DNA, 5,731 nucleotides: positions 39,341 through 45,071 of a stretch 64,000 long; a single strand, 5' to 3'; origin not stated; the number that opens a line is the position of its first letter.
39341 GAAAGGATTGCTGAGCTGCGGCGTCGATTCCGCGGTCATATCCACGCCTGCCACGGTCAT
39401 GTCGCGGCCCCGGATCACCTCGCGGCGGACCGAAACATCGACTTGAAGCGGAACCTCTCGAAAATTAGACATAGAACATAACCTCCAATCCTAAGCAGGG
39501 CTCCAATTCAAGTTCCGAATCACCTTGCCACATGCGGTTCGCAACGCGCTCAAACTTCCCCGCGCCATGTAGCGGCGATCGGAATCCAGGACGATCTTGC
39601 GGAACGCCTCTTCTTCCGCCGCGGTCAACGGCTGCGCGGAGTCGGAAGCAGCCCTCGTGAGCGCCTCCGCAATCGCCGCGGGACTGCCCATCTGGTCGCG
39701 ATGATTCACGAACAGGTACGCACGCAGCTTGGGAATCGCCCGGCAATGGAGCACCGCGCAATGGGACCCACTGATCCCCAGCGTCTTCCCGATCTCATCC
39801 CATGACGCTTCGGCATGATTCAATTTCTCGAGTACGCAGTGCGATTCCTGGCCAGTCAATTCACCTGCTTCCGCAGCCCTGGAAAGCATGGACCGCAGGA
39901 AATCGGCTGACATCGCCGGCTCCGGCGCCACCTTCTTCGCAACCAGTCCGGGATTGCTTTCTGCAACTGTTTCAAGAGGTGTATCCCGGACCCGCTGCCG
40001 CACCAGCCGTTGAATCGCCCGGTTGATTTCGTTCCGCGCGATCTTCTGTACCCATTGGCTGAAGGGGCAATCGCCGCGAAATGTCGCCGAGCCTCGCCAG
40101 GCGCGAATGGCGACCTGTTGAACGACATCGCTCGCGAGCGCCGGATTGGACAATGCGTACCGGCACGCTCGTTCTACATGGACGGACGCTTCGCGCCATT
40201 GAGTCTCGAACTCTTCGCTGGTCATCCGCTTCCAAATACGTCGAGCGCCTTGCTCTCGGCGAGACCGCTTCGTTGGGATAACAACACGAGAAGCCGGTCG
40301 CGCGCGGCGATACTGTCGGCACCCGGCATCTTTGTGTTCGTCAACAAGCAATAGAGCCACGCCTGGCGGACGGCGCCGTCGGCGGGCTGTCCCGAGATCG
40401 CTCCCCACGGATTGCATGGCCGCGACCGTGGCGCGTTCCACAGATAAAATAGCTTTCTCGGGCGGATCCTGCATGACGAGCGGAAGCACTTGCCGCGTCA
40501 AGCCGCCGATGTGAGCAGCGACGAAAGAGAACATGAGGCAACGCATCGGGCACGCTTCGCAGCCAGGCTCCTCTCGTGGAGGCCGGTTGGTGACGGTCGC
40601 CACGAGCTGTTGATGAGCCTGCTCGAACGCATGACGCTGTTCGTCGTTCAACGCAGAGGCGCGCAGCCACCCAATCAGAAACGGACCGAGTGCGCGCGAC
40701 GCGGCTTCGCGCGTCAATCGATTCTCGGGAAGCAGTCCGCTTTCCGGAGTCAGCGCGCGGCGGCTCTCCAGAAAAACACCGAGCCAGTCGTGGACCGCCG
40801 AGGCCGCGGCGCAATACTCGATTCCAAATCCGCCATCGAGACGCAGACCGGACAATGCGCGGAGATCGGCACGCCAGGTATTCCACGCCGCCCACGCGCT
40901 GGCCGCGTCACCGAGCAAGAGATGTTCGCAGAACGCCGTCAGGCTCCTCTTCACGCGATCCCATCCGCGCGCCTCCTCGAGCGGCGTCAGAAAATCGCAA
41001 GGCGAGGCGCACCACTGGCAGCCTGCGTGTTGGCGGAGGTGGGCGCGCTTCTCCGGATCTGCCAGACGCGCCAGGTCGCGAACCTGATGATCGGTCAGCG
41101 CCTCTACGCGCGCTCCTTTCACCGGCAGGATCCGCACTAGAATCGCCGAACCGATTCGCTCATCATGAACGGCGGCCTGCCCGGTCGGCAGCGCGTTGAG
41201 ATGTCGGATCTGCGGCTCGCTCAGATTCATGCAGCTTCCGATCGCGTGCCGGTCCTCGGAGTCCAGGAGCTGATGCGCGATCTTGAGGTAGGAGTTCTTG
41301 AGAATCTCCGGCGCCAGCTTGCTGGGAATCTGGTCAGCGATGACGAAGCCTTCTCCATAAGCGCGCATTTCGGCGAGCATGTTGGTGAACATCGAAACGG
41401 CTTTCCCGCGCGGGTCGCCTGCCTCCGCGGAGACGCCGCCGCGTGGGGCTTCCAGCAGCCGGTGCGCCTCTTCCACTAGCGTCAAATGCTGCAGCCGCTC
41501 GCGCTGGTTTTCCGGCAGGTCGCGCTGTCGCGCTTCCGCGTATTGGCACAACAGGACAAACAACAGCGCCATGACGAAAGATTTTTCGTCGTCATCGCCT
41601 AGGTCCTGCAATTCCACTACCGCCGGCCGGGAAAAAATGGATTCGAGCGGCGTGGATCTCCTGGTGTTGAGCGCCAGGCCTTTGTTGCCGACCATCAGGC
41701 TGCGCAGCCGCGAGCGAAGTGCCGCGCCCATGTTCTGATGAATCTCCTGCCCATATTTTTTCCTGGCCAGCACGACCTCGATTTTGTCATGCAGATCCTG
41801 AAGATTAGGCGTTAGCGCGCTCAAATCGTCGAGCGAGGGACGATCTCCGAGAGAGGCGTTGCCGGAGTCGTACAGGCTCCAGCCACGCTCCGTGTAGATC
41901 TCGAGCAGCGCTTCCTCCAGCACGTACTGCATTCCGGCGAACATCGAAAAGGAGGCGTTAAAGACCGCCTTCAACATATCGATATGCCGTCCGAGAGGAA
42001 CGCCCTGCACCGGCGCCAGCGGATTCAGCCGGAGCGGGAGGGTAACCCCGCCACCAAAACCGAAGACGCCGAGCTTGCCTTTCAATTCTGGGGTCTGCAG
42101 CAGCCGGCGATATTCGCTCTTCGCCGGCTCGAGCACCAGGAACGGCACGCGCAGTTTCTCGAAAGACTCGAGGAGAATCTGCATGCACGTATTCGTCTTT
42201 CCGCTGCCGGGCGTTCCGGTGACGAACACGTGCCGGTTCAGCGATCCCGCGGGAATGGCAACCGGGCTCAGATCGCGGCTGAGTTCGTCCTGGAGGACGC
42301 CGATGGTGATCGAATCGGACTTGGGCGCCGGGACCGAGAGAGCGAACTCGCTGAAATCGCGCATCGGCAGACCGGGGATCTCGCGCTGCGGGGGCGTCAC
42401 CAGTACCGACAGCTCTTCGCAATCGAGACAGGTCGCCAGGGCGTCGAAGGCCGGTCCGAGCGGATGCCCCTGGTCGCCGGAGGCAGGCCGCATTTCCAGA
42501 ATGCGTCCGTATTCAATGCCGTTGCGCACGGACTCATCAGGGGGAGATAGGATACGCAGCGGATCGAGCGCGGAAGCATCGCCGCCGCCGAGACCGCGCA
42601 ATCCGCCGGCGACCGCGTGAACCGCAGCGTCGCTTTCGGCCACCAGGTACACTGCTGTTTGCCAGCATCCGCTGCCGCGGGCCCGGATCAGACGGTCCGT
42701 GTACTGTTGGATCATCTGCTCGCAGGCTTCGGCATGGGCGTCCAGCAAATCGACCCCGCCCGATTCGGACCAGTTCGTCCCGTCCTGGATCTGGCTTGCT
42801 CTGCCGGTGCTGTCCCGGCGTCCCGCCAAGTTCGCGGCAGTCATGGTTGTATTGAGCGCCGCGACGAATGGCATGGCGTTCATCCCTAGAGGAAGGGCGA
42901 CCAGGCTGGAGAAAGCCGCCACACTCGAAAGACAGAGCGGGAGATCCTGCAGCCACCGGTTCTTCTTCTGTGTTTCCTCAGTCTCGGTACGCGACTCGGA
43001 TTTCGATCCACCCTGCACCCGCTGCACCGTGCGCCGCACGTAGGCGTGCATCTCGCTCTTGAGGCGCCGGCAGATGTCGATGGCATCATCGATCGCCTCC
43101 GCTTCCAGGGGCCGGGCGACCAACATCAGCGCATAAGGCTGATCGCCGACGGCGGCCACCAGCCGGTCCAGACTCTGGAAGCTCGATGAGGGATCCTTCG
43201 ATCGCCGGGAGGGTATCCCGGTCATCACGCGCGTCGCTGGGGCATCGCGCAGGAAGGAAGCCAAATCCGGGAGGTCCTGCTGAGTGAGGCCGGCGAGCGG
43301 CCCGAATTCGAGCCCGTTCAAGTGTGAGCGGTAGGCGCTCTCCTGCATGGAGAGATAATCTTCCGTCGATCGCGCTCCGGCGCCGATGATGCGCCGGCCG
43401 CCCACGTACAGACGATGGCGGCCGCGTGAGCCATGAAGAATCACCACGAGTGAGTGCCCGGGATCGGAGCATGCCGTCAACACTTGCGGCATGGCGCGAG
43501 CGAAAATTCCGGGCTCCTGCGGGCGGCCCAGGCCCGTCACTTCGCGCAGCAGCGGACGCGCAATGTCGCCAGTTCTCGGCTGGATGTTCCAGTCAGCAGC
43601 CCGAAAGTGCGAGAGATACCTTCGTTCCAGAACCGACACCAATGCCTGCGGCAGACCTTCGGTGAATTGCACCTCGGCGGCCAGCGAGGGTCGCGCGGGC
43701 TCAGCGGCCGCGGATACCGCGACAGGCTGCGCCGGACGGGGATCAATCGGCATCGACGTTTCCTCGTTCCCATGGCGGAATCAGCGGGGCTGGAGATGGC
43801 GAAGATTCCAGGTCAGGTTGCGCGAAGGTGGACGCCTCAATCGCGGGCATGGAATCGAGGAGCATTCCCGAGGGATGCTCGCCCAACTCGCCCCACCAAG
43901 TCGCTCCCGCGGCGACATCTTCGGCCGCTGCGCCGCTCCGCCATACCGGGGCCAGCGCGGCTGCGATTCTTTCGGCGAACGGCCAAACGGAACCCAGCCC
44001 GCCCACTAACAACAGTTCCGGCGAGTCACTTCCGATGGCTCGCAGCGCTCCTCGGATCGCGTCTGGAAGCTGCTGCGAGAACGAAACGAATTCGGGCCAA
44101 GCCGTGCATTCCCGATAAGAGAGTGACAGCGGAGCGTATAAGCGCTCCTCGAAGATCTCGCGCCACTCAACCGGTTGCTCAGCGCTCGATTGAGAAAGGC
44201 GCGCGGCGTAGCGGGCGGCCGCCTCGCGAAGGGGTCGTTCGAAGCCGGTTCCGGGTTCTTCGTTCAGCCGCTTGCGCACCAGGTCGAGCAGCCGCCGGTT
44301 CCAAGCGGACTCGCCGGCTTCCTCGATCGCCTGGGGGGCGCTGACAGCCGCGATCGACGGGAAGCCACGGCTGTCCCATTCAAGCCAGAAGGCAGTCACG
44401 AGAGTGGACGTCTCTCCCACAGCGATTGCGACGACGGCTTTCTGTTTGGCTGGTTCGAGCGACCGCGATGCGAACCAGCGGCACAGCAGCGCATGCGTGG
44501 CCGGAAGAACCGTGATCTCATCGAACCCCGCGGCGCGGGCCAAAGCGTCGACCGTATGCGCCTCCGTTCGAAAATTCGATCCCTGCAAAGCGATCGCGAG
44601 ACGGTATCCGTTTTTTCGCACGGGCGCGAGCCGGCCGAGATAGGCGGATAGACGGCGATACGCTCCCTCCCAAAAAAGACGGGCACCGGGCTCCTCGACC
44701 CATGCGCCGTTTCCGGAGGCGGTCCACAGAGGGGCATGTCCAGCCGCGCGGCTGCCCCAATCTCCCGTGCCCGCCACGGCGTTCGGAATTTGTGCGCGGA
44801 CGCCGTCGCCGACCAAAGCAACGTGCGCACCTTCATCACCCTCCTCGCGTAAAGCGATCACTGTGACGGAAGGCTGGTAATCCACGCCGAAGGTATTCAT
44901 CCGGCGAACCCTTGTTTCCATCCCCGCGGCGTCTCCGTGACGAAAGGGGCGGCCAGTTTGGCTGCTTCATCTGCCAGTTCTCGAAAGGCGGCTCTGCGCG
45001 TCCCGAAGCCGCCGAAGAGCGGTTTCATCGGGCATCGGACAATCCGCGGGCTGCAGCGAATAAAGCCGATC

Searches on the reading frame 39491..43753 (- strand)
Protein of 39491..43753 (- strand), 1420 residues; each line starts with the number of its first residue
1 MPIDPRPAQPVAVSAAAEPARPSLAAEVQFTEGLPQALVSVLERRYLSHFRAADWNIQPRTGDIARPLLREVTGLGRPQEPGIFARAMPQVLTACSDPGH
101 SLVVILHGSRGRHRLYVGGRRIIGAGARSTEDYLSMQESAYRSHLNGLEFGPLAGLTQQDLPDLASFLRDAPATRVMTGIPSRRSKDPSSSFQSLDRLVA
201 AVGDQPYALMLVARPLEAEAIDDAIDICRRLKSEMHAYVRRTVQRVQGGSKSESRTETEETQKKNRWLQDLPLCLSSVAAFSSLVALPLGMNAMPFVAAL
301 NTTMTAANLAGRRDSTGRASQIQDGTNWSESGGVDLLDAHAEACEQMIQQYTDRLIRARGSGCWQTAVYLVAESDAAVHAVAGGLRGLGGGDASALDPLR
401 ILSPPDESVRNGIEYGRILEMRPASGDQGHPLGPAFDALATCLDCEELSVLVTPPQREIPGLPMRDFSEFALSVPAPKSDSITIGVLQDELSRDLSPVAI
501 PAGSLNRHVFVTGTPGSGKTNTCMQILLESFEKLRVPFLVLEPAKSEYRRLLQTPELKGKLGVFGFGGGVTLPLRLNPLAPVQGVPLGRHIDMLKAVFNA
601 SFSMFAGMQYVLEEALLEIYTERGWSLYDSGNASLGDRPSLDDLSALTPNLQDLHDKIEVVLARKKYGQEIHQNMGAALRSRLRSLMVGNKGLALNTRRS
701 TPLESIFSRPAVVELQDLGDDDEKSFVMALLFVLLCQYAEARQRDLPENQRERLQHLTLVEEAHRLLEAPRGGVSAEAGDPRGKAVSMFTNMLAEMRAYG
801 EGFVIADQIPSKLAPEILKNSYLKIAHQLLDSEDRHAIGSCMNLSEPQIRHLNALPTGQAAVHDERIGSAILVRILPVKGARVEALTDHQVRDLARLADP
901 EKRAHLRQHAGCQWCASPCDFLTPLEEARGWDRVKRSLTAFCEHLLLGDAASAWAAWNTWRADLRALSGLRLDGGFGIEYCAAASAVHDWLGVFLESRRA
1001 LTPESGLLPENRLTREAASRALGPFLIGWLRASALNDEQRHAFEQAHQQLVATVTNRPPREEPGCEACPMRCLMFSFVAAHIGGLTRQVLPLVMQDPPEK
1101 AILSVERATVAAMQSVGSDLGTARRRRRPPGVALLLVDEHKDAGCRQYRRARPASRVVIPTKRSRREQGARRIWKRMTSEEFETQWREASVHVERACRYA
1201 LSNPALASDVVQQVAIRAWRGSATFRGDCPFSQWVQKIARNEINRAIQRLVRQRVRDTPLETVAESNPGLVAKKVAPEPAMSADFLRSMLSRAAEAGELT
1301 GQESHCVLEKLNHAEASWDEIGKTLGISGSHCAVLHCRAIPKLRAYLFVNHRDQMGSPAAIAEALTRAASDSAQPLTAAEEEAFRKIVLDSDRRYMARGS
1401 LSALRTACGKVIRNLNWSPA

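Call 8: search_protein_families(library=pfam, proteins=[window:39491-43753:-], max_evalue=0.01)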
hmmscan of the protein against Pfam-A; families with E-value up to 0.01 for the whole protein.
window:39491-43753:- (1420 aa): 5 families
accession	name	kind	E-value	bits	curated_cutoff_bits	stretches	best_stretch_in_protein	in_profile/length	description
PF04542.20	Sigma70_r2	-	7.8e-08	32.4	24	1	1193-1250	9-68/71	Sigma-70 region 2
PF01935.23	DUF87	-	0.00045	20.8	23.2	1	492-558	8-73/220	Helicase HerA, central domain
PF13191.12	AAA_16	-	0.0015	19.5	32.6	0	500-527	19-45/167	AAA ATPase domain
PF10412.15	TrwB_AAD_bind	-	0.0025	17.2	20.5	0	497-527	6-36/387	Type IV secretion-system coupling protein DNA-binding domain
PF05872.18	HerA_C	-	0.0079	15.3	22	0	496-540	11-54/502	Helicase HerA-like C-terminal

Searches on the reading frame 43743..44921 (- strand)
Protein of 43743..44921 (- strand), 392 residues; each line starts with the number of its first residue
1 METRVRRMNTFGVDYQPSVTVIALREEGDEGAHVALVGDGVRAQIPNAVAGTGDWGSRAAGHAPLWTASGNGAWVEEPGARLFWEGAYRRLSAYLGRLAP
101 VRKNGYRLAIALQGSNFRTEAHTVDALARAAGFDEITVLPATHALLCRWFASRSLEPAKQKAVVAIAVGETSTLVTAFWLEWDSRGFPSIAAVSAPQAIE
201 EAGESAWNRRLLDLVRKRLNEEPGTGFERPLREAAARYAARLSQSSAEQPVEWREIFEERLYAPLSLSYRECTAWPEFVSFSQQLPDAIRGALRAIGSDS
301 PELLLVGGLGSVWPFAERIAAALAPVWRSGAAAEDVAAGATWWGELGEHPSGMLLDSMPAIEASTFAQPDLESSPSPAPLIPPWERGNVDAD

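Call 4: search_protein_families(library=pfam, proteins=[window:43743-44921:-], max_evalue=0.1)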
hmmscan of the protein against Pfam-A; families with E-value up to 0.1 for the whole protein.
window:43743-44921:- (392 aa): 0 families

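Call 5: search_protein_families(library=padloc, proteins=[window:43743-44921:-], max_evalue=0.1)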
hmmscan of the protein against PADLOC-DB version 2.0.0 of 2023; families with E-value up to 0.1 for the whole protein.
window:43743-44921:- (392 aa): 0 families

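Call 37: search_solved_structures(query=window:43743-44900:-, max_evalue=1)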
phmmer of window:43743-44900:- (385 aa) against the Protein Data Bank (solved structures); distinct sequences matched with E-value up to 1: 0.

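Call 64: search_solved_structures(query=A4, max_evalue=10)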
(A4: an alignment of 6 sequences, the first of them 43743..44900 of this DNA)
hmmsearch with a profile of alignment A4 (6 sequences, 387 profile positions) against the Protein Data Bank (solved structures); distinct sequences matched with E-value up to 10: 2.
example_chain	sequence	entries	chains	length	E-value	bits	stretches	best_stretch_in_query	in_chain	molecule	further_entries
4did_B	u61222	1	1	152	0.3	13.1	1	155-233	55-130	Inositol phosphate phosphatase sopB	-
9zll_E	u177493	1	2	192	2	10.4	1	292-311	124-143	DUF1788 domain-containing protein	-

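Call 83: search_protein_families(library=pfam, alignment_id=A4, max_evalue=5)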
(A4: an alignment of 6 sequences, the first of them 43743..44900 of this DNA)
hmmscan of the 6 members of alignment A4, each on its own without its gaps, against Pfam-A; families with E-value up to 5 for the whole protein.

A. member 1, window:43743-44900:- (385 aa): 1 family
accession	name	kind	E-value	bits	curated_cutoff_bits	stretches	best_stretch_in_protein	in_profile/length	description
PF17243.7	POTRA_TamA_1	-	0.13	12.8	26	1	257-290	18-49/74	POTRA domain TamA domain 1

B. families by the number of members that match (of 6 scanned): 3 families
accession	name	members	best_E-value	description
PF17243.7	POTRA_TamA_1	2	0.059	POTRA domain TamA domain 1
PF08747.16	BrxB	1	0.032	BREX protein BrxB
PF14244.12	Retrotran_gag_3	1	0.067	gag-polypeptide of LTR copia-type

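Call 86: find_encoding_contigs(protein=window:43743-44921:-, flank=8000, max_places=5)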
Protein window:43743-44921:- (392 aa): no gene with exactly this product is on record in the collection.

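Call 87: find_encoding_contigs(protein=window:43743-44900:-, flank=8000, max_places=5)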
Protein window:43743-44900:- (385 aa): 1 contig read that carries it; 1 place shown.
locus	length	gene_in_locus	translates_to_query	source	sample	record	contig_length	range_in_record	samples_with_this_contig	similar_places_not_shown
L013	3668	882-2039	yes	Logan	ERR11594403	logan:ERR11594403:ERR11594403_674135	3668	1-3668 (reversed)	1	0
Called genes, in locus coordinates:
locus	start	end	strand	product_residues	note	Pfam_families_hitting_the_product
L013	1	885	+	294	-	?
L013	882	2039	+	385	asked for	-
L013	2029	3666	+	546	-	?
